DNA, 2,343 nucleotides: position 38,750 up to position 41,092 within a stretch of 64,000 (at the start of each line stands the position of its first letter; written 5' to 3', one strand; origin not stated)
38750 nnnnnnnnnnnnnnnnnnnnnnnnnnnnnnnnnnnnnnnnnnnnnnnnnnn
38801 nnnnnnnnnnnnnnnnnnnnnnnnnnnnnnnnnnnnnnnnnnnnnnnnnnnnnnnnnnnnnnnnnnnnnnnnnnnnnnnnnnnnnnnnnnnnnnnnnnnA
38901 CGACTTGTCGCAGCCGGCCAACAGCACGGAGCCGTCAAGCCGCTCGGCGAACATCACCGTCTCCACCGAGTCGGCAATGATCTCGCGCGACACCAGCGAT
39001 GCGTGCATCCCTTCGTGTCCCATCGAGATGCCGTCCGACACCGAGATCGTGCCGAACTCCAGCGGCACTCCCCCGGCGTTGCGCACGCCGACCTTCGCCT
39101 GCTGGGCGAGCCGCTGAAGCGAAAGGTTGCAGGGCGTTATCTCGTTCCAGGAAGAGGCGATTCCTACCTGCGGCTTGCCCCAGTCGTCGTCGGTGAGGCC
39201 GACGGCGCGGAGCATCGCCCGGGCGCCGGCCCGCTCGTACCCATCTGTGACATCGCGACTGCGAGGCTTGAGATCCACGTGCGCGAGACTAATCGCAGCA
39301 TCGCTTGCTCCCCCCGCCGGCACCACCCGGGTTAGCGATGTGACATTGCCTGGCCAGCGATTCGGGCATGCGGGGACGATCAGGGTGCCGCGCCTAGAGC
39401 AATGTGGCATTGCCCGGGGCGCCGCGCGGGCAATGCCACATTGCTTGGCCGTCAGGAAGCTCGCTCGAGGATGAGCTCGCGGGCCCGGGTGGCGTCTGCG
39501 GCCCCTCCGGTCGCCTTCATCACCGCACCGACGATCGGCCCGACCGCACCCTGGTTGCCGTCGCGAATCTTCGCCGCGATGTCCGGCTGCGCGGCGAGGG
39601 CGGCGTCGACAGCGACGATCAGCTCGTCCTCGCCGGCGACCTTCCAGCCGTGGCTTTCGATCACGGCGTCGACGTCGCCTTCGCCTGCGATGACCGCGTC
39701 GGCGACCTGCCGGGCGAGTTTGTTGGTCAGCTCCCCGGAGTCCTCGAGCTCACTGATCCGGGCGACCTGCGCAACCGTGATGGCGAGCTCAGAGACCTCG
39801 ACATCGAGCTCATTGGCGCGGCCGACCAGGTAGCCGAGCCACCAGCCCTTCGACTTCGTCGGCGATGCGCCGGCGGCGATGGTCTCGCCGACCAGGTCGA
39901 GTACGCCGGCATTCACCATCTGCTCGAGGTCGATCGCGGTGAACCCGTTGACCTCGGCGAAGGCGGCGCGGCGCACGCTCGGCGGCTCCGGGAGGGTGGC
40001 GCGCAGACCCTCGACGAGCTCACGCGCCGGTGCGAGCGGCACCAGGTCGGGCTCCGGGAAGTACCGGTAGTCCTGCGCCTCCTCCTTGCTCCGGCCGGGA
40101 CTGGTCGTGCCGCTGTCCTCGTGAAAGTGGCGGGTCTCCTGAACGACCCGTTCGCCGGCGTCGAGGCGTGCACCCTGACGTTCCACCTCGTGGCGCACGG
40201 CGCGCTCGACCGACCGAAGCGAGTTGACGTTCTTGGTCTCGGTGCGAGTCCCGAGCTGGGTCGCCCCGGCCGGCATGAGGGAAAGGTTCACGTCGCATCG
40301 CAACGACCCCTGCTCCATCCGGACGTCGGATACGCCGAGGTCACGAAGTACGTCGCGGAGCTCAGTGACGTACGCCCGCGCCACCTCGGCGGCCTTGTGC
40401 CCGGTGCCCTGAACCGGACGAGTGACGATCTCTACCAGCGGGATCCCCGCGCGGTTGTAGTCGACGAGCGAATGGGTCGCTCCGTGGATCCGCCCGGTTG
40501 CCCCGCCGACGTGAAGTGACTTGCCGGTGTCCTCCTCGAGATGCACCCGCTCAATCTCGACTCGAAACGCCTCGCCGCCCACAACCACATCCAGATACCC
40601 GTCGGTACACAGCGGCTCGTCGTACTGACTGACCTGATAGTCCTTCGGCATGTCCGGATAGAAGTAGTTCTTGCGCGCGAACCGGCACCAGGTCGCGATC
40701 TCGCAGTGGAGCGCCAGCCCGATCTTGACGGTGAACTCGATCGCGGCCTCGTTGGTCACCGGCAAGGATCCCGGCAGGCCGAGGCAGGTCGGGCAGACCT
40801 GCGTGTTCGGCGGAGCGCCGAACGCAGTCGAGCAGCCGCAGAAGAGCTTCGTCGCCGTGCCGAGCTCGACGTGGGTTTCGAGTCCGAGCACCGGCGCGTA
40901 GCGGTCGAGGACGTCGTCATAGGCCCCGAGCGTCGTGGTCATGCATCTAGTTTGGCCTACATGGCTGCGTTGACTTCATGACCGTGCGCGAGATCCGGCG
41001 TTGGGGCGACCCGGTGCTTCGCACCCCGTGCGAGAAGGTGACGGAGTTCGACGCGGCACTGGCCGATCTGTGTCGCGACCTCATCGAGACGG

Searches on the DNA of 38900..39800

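Call 8: search_rna_families(source=window, start=38900, end=39800, threshold=evalue, max_evalue=10)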
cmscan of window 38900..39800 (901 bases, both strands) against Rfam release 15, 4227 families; matches with E-value up to 10: 15.
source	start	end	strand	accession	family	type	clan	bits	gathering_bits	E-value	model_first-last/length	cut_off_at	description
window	39393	39448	+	RF00667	mir-33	Gene; miRNA;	-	25.7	50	0.0022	1-69/69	no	mir-33 microRNA precursor family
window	39391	39451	-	RF00667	mir-33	Gene; miRNA;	-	25.3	50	0.003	1-69/69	no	mir-33 microRNA precursor family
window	39404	39439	+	RF03843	MIR2600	Gene; miRNA;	-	23.8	98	0.041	1-85/85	no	MIR2600 microRNA precursor family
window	39404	39439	-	RF03843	MIR2600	Gene; miRNA;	-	23.7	98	0.044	1-85/85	no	MIR2600 microRNA precursor family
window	39590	39690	+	RF04057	MIR1432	Gene; miRNA;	-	20.2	90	0.75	1-89/89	no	MIR1432 microRNA precursor family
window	39398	39445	-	RF04104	MIR918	Gene; miRNA;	-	20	268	0.48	1-265/265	no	MIR918 microRNA precursor family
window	39399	39444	-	RF04159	MIR1437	Gene; miRNA;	-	18.1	168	2.5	1-192/192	no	MIR1437 microRNA precursor family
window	39725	39762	-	RF01138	sR23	Gene; snRNA; snoRNA; CD-box;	-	16.9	45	0.13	20-54/54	no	Small nucleolar RNA sR23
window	39387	39425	-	RF02020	mir-25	Gene; miRNA;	-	16.8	40.5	7.5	16-69/84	no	mir-25 microRNA precursor family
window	39586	39688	-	RF01059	mir-598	Gene; miRNA;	-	15.7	69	4.3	1-80/80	no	mir-598 microRNA precursor family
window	39559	39651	+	RF02335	GlsR2_miR4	Gene; snRNA; snoRNA; CD-box;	-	15.6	100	6.9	1-106/106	no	Giardia snoRNA GlsR2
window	39595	39683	+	RF04104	MIR918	Gene; miRNA;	-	15.2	268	5.4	1-265/265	no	MIR918 microRNA precursor family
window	39543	39667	-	RF00305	snoZ248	Gene; snRNA; snoRNA; CD-box;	-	14.8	120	9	1-137/137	no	Small nucleolar RNA Z248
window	38918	39138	-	RF00261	IRES_L-myc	Cis-reg; IRES;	-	13.6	60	4.5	1-221/221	no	L-myc internal ribosome entry site (IRES)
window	39539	39596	-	RF02401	ClpQY_promoter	Cis-reg;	-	13.5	42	3.6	1-57/57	no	ClpQY promoter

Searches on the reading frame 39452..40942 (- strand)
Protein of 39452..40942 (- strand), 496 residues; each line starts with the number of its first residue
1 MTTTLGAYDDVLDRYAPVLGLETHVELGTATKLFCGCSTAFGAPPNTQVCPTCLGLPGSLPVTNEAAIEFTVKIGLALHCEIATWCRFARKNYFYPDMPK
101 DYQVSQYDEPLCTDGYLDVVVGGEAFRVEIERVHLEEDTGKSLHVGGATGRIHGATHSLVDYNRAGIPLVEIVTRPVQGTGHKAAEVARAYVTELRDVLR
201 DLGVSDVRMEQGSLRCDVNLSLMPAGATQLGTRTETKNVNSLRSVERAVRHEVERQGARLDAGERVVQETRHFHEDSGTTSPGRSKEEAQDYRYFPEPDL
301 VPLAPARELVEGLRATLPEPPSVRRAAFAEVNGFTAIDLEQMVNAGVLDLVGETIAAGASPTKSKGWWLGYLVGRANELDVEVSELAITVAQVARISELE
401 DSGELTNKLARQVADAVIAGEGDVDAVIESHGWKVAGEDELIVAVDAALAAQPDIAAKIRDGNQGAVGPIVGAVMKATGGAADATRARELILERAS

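Call 10: find_encoding_contigs(protein=window:39452-40942:-, flank=10000, max_places=10)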
Protein window:39452-40942:- (496 aa): no gene with exactly this product is on record in the collection.
